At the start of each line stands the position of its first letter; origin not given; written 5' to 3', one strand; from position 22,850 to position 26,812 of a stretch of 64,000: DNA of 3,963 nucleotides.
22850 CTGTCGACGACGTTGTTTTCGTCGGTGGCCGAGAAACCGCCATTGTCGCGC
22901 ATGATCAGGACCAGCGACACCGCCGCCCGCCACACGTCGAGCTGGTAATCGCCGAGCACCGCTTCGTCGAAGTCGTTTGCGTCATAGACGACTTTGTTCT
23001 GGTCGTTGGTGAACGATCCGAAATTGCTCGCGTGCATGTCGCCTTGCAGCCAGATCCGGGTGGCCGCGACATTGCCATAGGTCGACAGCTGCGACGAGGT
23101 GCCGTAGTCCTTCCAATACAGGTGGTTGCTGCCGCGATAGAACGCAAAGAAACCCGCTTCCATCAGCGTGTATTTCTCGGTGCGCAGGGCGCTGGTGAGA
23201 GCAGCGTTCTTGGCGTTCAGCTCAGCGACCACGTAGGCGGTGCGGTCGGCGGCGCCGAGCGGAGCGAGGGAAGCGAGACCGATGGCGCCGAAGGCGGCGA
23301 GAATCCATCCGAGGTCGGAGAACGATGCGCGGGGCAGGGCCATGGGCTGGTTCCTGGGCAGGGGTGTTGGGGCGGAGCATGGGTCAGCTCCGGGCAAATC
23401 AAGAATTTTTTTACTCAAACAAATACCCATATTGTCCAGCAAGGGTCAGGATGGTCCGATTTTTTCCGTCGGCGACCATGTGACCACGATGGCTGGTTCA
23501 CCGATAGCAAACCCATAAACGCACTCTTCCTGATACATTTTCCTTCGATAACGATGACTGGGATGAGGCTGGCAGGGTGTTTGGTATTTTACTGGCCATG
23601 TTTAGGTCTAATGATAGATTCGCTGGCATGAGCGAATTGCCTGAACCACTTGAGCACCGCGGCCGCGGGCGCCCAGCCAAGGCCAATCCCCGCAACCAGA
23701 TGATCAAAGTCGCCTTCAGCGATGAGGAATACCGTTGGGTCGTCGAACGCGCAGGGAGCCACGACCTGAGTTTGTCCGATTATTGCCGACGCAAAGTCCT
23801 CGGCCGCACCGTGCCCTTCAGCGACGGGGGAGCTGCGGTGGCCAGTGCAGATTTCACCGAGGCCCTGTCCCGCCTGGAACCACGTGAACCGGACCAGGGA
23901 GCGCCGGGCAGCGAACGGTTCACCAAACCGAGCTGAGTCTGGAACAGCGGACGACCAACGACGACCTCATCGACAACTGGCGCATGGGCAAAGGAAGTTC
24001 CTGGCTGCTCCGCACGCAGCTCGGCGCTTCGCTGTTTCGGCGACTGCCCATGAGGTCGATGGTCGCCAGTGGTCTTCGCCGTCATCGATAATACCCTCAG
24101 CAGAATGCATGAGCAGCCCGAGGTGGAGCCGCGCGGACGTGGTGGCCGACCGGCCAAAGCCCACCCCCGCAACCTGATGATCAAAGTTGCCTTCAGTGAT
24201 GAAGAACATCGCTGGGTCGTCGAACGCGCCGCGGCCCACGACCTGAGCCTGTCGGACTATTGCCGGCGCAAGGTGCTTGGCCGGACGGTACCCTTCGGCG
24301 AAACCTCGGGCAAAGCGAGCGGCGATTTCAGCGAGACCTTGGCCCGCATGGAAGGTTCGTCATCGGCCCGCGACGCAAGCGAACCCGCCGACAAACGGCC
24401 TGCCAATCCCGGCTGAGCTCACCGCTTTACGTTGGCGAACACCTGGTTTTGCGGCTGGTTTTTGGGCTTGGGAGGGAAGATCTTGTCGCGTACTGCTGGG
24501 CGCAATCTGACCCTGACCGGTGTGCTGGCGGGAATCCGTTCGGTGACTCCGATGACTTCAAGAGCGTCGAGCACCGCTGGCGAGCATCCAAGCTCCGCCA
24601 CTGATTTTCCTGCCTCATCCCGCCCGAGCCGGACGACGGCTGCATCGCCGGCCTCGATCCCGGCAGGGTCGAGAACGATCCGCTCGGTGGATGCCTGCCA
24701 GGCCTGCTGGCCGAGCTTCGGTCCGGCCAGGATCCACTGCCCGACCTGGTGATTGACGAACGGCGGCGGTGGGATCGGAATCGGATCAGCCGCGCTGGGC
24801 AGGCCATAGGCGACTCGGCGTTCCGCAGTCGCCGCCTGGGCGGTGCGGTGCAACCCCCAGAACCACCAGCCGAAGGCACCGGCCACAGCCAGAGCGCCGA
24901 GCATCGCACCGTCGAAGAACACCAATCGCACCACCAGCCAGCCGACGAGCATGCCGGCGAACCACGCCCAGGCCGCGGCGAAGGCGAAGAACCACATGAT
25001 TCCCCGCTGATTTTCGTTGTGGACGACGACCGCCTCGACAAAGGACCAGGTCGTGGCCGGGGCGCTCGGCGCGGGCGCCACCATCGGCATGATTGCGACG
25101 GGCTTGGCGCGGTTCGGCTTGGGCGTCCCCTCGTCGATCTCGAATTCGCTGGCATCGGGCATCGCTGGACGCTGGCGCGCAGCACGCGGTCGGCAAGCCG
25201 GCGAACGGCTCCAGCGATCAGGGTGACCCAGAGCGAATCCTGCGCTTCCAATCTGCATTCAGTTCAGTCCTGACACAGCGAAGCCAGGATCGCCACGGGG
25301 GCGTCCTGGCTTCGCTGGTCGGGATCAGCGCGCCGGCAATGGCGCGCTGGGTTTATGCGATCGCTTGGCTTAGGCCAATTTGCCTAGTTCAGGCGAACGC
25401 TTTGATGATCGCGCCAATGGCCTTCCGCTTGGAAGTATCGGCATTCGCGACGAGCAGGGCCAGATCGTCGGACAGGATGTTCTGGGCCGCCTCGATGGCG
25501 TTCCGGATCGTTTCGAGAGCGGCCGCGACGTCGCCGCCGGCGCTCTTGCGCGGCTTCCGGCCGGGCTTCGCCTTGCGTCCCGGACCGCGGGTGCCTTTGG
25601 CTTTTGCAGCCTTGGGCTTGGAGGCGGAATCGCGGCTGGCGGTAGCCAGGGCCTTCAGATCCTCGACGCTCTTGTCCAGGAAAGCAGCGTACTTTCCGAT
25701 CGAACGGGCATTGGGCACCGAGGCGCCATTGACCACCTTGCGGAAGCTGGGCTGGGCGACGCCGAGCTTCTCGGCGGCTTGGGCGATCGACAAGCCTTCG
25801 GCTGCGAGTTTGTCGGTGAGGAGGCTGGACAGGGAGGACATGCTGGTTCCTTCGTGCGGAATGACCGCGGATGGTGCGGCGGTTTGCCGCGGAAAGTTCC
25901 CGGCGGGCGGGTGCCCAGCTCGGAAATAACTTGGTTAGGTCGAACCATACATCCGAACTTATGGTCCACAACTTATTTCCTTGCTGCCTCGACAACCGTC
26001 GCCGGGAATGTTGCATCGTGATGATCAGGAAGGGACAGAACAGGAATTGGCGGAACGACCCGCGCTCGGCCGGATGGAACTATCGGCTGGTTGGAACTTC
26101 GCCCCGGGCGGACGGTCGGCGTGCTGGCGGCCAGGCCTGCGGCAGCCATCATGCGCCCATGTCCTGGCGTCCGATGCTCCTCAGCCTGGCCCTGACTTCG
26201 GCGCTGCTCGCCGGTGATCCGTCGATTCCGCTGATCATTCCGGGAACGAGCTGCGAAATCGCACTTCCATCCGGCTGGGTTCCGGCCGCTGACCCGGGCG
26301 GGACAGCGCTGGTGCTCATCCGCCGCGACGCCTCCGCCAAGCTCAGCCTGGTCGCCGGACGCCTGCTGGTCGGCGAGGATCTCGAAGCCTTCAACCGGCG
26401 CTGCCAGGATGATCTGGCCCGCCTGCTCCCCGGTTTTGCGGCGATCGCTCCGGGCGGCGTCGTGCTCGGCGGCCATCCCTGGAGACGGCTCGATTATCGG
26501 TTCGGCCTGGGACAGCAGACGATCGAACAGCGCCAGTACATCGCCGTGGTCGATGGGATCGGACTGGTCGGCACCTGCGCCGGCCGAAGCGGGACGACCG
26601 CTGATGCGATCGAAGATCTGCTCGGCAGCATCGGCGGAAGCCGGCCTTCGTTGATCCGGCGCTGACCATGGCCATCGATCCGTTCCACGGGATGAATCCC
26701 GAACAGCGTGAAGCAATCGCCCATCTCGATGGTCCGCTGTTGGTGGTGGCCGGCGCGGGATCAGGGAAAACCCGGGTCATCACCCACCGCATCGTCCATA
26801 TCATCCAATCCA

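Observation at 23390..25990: Low-GC-bounded islet with two tandem MobC-like RHH paralogs, a membrane protein and an XRE/H1-tailed regulator but no relaxase or integrase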

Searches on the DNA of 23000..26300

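Call 68: search_rna_families(source=window, start=23000, end=26300, threshold=evalue, max_evalue=1)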
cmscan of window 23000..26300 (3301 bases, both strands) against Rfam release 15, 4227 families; matches with E-value up to 1: 1.
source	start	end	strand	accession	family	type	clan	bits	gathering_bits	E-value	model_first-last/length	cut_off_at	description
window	25269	25320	-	RF03656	mir-2432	Gene; miRNA;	-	21.9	100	0.43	1-68/68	no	mir-2432 microRNA precursor family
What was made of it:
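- Tried and rejected: The only match over 23000-26300 is a spurious miRNA hit on the 25276-25317 hairpin (call 68).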

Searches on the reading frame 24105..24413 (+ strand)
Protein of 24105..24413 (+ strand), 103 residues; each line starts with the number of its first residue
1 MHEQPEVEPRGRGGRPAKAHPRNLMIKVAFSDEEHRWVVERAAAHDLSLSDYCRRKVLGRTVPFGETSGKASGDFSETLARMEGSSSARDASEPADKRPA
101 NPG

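Call 7: search_protein_families(library=pfam, max_evalue=1, proteins=[window:24105-24413:+])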
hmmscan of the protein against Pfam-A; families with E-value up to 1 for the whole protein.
window:24105-24413:+ (103 aa): 2 families
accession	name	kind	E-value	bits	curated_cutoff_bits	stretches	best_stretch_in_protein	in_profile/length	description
PF21983.2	NikA-like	-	1.3e-07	32.1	27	1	21-62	2-43/72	Mobilization protein NikA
PF19807.5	DUF6290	-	0.16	12.6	27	1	25-58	3-36/72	Family of unknown function (DUF6290)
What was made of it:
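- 24105..24416 (+): RHH2, 103 aa (115 aa if GTG 24069 is the start). It is a paralogue of RHH1. PF21983 at 32.1 bits (call 7).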

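Call 8: search_protein_families(library=ncbifam, max_evalue=1, proteins=[window:24105-24413:+])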
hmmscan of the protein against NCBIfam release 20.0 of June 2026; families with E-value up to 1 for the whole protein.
window:24105-24413:+ (103 aa): 4 families
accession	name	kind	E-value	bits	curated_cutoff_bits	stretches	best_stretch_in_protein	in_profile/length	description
NF041418.1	MbpA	equivalog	1.4e-05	24.9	90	1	23-62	2-41/93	mobilization protein MbpA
NF041264.1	MobA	equivalog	0.00047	20.6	80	1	22-62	3-43/91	plasmid mobilization protein MobA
NF046040.1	RelB_antitoxin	equivalog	0.0019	18.5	50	1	26-58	1-33/69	type II toxin-antitoxin system RelB family antitoxin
NF041451.1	DDP1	equivalog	0.023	14.8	150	1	20-57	51-87/169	DNA distortion polypeptide 1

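Call 41: search_protein_families(library=padloc, max_evalue=0.1, proteins=[window:24105-24413:+])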
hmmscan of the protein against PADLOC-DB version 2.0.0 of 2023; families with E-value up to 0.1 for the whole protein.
window:24105-24413:+ (103 aa): 0 families

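Call 42: search_protein_families(library=phrogs, max_evalue=0.1, proteins=[window:24105-24413:+])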
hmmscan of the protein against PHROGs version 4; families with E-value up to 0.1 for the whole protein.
window:24105-24413:+ (103 aa): 1 family
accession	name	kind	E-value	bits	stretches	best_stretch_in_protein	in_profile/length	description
phrog_30322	-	unknown function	0.0087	17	1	21-62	12-53/111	-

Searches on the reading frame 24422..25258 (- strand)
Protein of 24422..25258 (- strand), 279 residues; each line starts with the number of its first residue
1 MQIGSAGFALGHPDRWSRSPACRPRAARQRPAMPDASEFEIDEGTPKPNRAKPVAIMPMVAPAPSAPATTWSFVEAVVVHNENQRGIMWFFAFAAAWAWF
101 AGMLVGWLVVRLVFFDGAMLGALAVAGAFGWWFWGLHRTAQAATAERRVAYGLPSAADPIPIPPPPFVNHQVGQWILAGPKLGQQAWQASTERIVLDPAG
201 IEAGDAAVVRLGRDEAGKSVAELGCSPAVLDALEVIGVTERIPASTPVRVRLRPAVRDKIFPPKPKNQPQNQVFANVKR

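Call 7: search_protein_families(library=pfam, max_evalue=1, proteins=[window:24422-25258:-])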
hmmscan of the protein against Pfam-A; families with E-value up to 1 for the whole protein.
window:24422-25258:- (279 aa): 0 families

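Call 8: search_protein_families(library=ncbifam, max_evalue=1, proteins=[window:24422-25258:-])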
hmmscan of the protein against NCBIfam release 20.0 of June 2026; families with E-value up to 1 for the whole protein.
window:24422-25258:- (279 aa): 1 family
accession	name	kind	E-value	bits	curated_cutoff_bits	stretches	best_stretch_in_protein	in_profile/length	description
NF058601.1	ActlTfSucTMsmeg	equivalog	0.071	11.5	1275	1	68-112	205-248/723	acetyltransferase SucT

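Call 41: search_protein_families(library=padloc, max_evalue=0.1, proteins=[window:24422-25162:-])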
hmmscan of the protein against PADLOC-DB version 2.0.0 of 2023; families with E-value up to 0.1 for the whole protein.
window:24422-25162:- (247 aa): 0 families

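Call 42: search_protein_families(library=phrogs, max_evalue=0.1, proteins=[window:24422-25162:-])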
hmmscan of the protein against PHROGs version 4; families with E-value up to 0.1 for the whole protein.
window:24422-25162:- (247 aa): 0 families

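Call 72: search_solved_structures(query=window:24422-25162:-, max_evalue=1)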
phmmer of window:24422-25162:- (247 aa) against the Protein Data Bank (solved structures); distinct sequences matched with E-value up to 1: 0.
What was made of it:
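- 24419..25165 (-): Membrane protein of 248 aa with a two-helix TM hairpin. It is convergent on RHH2, with 2 nt between the stop codons. It has no family assignment and is not a conserved partner of the RHH family. No hit in Pfam, NCBIfam, PADLOC, PHROGs or PDB (calls 7, 8, 41, 42, 72).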

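Call 78: predict_structure(protein=window:24422-25162:-)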
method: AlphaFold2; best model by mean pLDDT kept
length: 247 residues; sequences in the alignment: 1
mean_pLDDT: 52.4   pTM: 0.23
mean pLDDT of the five models: 52.4, 52.3, 50.5, 50.0, 49.5
residues with pLDDT >= 90: 7; 70-90: 41; 50-70: 57; < 50: 142
segments of 3 or more residues with pLDDT < 50: 1-3, 11-15, 17-49, 126-194, 204-217, 235-247
pLDDT, mean of each block of 10 residues (from residue 1): 49 46 42 40 44 73 90 86 67 83 80 56 48 35 31 29 35 40 39 51 47 49 58 47 41
secondary structure, 60 per line:
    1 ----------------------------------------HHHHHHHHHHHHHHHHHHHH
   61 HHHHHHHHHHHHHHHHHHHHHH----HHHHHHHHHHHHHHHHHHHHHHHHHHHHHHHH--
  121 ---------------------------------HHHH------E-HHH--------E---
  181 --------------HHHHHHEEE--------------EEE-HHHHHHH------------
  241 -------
elements in order: H41-82 H87-118 H154-157 H195-200 E201-203 E218-220 H222-228
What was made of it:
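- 24419..25165 (-): AF2 places TM helices at 41-82 and 87-118 and gives low confidence elsewhere (call 78).
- Tried and rejected: Run from a single sequence, it resolved only the TM hairpin (call 78), so no fold search was run.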

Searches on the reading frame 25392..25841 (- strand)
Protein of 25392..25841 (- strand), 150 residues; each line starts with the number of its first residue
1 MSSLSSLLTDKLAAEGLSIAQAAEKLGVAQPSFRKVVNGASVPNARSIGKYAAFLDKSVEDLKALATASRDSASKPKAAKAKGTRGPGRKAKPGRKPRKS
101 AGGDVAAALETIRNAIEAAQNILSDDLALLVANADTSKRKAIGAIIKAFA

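Call 7: search_protein_families(library=pfam, max_evalue=1, proteins=[window:25392-25841:-])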
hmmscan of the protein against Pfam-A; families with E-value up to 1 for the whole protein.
window:25392-25841:- (150 aa): 10 families
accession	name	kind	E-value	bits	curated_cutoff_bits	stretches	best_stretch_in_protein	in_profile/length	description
PF01381.28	HTH_3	-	2.1e-06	28.1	23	1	14-62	7-55/55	Helix-turn-helix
PF13560.12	HTH_31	-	0.00065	20.4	27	1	14-61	12-60/64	Helix-turn-helix domain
PF13384.12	HTH_23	-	0.0041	17.3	24.6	1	11-37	12-38/50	Homeodomain-like domain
PF05225.22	HTH_psq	-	0.013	15.7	20.4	1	15-39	14-39/45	helix-turn-helix, Psq domain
PF13744.12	HTH_37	-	0.013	15.7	27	1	3-39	18-54/80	Helix-turn-helix domain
PF00126.33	HTH_1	-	0.014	15.8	26.6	1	13-34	10-31/60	Bacterial regulatory helix-turn-helix protein, lysR family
PF13551.12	HTH_29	-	0.026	15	28.1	1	12-38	7-34/64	Winged helix-turn helix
PF13518.12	HTH_28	-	0.063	13.8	25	1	12-37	8-33/52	Helix-turn-helix domain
PF22083.2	I-HmuI_NUMOD-like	-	0.068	13.2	27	1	18-39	14-35/46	DNA endonuclease I-HmuI-like, NUMOD-like domain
PF08281.18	Sigma70_r4_2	-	0.19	11.8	25.7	1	14-31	24-41/54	Sigma-70, region 4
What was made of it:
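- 25389..25841 (-): XRE-type HTH_3 protein of 150 aa with an internal K/A/G/R-rich linker and a C-terminal helix. It is divergent from the DcrB-like/UvrD operon and is an independent chromosomal gene. PF01381 at 28.1 bits (call 7).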

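Call 8: search_protein_families(library=ncbifam, max_evalue=1, proteins=[window:25392-25841:-])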
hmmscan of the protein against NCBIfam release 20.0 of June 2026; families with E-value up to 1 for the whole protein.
window:25392-25841:- (150 aa): 3 families
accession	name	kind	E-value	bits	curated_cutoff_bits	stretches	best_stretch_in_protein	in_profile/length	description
NF041951.1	phage_RstR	subfamily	0.0038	17.5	80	1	9-63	8-62/108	RstR family transcriptional repressor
NF033546.1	transpos_IS21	equivalog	0.062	12.8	160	1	12-68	4-63/294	IS21 family transposase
TIGR02607.1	antidote_HigA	equivalog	0.082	12.7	47.7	1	7-40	11-44/81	HigA family addiction module antitoxin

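Call 35: find_homologous_proteins(query=window:25392-25841:-)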
Query window:25392-25841:- (150 aa): 7 proteins with E <= 0.001 among 221 candidates.
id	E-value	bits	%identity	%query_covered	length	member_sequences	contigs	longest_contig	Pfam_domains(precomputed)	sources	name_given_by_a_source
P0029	2.0e-81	288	100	100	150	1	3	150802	PF01381.29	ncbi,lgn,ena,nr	ncbi:hypothetical protein LBMAG53_27920 [Planctomycetota bacterium]|nr:hypothetical protein LBMAG53_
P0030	9.0e-75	267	93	100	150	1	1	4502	PF01381.29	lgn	-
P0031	3.6e-68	246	89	100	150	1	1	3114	PF01381.29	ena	-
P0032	2.7e-64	233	84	100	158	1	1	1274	PF01381.29,PF13560.13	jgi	jgi:transcriptional regulator with XRE-family HTH domain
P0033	2.9e-14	71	42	96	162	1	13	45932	-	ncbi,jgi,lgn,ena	jgi:hypothetical protein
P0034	4.9e-11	61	41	87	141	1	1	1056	-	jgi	jgi:hypothetical protein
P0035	2.1e-9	56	38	73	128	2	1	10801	-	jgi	jgi:hypothetical protein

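Call 36: find_encoding_contigs(protein=P0030, flank=10000)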
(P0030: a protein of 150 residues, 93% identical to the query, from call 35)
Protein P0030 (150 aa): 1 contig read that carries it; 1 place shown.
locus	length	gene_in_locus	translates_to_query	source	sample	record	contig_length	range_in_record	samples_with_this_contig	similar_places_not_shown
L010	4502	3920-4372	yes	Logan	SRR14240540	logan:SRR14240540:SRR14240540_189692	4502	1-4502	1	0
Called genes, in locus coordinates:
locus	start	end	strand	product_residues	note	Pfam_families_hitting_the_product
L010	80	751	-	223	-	PF18306:LDcluster4, PF03641:Lysine_decarbox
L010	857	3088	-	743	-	PF00580:UvrD-helicase, PF01443:Viral_helicase1 (faint), PF13245:AAA_19, PF13604:AAA_30 (faint), PF13361:UvrD_C, PF13538:UvrD_C_2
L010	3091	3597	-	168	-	PF08786:DcrB (weak)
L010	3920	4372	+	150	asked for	PF01381:HTH_3 (faint)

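Call 37: find_encoding_contigs(protein=P0033, flank=8000, max_places=3)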
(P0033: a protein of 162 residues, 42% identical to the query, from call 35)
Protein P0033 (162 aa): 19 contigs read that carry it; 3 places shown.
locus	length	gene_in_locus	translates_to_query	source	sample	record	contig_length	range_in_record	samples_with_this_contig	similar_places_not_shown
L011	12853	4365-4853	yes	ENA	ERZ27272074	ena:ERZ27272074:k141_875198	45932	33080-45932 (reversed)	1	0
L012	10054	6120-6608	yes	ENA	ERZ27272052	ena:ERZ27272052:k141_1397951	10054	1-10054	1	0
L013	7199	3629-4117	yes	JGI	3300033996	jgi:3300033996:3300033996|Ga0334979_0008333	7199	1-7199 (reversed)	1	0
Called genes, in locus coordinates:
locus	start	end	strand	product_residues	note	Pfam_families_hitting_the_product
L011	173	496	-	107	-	-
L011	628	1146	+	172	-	PF04347:FliO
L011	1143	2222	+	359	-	PF00813:FliP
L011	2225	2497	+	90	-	PF01313:Bac_export_3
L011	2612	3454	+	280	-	PF01311:Bac_export_1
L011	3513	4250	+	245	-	PF00484:Pro_CA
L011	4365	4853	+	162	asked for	-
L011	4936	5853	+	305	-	PF04055:Radical_SAM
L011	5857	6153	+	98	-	-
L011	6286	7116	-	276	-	PF02311:AraC_binding, PF12833:HTH_18, PF00165:HTH_AraC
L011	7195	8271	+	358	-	PF01208:URO-D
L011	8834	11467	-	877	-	PF11791:Aconitase_B_N, PF06434:Aconitase_2_N, PF00330:Aconitase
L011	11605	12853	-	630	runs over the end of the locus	PF00672:HAMP, PF00015:MCPsignal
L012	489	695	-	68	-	-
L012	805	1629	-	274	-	PF08668:HDOD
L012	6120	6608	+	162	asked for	-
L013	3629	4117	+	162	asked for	-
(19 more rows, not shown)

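Call 38: find_encoding_contigs(protein=P0031, flank=10000)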
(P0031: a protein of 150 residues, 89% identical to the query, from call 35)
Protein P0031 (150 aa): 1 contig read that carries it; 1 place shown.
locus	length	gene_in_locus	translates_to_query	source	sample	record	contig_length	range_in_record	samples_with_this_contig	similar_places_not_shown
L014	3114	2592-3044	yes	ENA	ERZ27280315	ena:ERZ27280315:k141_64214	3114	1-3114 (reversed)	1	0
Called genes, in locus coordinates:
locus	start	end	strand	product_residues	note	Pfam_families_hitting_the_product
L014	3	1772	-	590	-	?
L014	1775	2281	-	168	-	PF08786:DcrB (weak)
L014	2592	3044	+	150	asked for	PF01381:HTH_3 (weak)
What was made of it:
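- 25389..25841 (-): Close relatives keep HTH-DcrB-UvrD-LOG (calls 36, 38).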

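Call 41: search_protein_families(library=padloc, max_evalue=0.1, proteins=[window:25392-25841:-])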
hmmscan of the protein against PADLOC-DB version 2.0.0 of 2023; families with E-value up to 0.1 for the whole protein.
window:25392-25841:- (150 aa): 3 families
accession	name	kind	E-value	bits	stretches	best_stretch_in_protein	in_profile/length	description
PDLC04775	PDC-M69A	-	0.00027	19.4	1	9-63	13-67/113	-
PDLC04133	mad1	-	0.00088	17.5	1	17-64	6-52/60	mads_1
PDLC02926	HTH_VI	-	0.0013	17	1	15-80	13-77/92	-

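Call 42: search_protein_families(library=phrogs, max_evalue=0.1, proteins=[window:25392-25841:-])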
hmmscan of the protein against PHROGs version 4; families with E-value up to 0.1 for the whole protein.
window:25392-25841:- (150 aa): 15 families
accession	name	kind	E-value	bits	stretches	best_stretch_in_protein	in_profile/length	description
phrog_4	-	transcription regulation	1.1e-06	28.9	1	4-106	137-227/400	transcriptional repressor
phrog_8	-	transcription regulation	4.8e-05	24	1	14-65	168-218/346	transcriptional regulator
phrog_2439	-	transcription regulation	0.00021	21.3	1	5-60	9-64/367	transcriptional regulator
phrog_2328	-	transcription regulation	0.00022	22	1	10-67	22-79/128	transcriptional repressor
phrog_4583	-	transcription regulation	0.002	19.1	1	4-69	11-76/81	transcriptional repressor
phrog_2339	-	DNA, RNA and nucleotide metabolism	0.0085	17.1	1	2-39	24-61/98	HTH DNA binding protein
phrog_7506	-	integration and excision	0.015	16.7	1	9-51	8-50/78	recombination directionality factor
phrog_4441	-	DNA, RNA and nucleotide metabolism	0.017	16.4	1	17-81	19-81/98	HTH DNA binding protein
phrog_597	-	DNA, RNA and nucleotide metabolism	0.023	15.7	1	14-64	110-162/200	DNA binding protein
phrog_38027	-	transcription regulation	0.028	15.5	1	14-69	79-134/143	transcriptional repressor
phrog_1373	-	transcription regulation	0.028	15.4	1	9-66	69-126/166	transcriptional regulator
phrog_35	-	transcription regulation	0.06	14.4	1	14-63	84-138/181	transcriptional repressor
phrog_66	-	integration and excision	0.061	14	1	17-107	94-178/412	excisionase and transcriptional regulator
phrog_3642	-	DNA, RNA and nucleotide metabolism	0.08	13.9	0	20-57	25-62/79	HTH DNA binding protein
phrog_7067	-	head and packaging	0.082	14.1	0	8-35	23-50/56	terminase small subunit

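Call 73: search_solved_structures(query=window:25392-25841:-, max_evalue=0.1)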
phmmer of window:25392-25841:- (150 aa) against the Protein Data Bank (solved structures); distinct sequences matched with E-value up to 0.1: 0.

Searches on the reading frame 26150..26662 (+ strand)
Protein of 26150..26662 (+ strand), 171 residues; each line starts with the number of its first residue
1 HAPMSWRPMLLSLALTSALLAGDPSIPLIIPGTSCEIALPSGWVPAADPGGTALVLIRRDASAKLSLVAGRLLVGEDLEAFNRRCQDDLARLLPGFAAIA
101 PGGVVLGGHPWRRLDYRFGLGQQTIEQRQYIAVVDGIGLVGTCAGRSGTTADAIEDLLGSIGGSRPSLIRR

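Call 7: search_protein_families(library=pfam, max_evalue=1, proteins=[window:26150-26662:+])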
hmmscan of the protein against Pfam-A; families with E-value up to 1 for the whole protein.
window:26150-26662:+ (171 aa): 1 family
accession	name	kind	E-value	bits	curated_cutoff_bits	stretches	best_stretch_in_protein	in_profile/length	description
PF08786.17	DcrB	-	1e-05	26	27.2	1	55-143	17-107/127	DcrB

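Call 8: search_protein_families(library=ncbifam, max_evalue=1, proteins=[window:26150-26662:+])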
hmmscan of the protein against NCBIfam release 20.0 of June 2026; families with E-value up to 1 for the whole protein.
window:26150-26662:+ (171 aa): 0 families

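Call 41: search_protein_families(library=padloc, max_evalue=0.1, proteins=[window:26150-26662:+])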
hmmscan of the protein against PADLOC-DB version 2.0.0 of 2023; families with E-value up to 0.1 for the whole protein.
window:26150-26662:+ (171 aa): 0 families

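Call 42: search_protein_families(library=phrogs, max_evalue=0.1, proteins=[window:26150-26662:+])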
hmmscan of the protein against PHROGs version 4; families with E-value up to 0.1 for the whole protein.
window:26150-26662:+ (171 aa): 0 families
